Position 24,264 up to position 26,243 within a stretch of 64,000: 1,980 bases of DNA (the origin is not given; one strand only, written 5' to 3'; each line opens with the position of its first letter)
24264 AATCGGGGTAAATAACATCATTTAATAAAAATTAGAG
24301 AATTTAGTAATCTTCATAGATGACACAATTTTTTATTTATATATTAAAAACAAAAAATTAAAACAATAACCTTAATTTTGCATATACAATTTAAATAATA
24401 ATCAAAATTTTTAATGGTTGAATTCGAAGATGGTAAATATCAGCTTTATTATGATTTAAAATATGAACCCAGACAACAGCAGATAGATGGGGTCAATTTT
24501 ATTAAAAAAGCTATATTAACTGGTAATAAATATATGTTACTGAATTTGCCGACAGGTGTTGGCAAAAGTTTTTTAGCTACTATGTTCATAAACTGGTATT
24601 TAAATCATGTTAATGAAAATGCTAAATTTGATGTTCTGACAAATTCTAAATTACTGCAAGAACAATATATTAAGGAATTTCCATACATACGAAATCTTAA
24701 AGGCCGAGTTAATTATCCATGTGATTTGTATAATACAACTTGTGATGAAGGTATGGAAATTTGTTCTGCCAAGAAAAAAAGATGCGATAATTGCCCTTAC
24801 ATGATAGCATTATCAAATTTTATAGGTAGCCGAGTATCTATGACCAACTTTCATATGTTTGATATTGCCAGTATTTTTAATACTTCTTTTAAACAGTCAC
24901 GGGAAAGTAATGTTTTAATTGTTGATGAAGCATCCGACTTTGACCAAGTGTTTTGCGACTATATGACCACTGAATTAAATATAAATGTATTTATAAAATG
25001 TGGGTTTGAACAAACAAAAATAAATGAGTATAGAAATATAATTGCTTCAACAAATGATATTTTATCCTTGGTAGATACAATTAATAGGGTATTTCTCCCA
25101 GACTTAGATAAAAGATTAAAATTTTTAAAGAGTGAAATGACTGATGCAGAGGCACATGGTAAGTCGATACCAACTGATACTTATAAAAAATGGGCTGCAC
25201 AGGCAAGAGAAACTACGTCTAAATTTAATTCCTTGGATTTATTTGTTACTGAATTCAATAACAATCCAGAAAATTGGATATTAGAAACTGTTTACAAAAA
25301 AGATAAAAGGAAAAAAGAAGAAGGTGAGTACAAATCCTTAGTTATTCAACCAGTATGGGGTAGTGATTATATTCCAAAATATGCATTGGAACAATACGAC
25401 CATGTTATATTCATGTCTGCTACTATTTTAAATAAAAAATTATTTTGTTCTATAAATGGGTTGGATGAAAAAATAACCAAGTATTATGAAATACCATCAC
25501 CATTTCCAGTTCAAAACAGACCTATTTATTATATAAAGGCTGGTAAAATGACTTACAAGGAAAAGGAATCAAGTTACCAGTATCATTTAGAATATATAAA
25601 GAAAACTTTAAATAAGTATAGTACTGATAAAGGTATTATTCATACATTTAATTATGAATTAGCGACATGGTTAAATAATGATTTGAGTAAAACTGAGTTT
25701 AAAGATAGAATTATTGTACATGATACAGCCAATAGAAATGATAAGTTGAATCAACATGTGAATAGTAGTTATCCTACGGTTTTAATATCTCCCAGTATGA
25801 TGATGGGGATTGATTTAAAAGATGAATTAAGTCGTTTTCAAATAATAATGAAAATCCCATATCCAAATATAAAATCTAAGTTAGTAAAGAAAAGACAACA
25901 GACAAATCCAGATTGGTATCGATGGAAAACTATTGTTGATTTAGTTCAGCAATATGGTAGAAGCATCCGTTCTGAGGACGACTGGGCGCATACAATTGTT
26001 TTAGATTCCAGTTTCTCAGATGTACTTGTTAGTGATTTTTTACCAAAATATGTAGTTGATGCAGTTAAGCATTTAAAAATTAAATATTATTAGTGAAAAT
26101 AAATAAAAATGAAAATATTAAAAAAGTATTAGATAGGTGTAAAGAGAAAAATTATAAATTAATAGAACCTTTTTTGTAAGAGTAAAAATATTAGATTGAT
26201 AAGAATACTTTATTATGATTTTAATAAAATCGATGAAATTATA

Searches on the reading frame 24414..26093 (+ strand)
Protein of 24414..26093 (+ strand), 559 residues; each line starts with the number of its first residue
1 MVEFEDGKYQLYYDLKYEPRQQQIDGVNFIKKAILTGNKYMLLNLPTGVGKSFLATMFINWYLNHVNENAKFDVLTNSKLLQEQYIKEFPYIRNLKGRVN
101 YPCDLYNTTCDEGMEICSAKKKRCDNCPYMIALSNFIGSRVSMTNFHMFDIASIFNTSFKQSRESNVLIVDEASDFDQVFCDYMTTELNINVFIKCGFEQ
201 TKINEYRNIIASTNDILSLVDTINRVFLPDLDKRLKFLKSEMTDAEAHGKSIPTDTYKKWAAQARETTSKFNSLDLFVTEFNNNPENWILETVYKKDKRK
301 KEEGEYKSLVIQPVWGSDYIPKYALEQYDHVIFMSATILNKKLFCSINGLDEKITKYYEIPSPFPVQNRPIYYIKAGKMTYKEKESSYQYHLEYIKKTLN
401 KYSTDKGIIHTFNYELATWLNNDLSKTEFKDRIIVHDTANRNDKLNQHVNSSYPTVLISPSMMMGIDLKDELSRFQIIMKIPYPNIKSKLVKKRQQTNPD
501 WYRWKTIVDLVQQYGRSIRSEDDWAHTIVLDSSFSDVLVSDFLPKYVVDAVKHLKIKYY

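Call 11: search_protein_families(library=pfam, proteins=[window:24414-26093:+], max_evalue=0.001)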
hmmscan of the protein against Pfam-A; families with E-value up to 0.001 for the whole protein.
window:24414-26093:+ (559 aa): 2 families
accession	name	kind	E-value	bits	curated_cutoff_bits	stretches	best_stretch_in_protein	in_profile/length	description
PF13307.12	Helicase_C_2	-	3.9e-18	66.5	25.3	1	415-546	20-166/170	Helicase C-terminal domain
PF04851.21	ResIII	-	6.2e-09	36.4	22.5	1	16-173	1-134/164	Type III restriction enzyme, res subunit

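Call 12: search_protein_families(library=phrogs, proteins=[window:24414-26093:+], max_evalue=0.001)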
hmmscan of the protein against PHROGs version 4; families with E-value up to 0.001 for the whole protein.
window:24414-26093:+ (559 aa): 4 families
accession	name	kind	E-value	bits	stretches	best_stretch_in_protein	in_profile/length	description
phrog_2488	-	DNA, RNA and nucleotide metabolism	1.8e-97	328.5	1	20-552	20-577/579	DNA helicase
phrog_16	-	DNA, RNA and nucleotide metabolism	6e-11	42.3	1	14-174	268-386/986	DNA helicase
phrog_16259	-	DNA, RNA and nucleotide metabolism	0.00017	22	1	13-90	112-181/330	DNA helicase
phrog_325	-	DNA, RNA and nucleotide metabolism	0.00048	19.5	0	11-65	463-517/986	Dda-like helicase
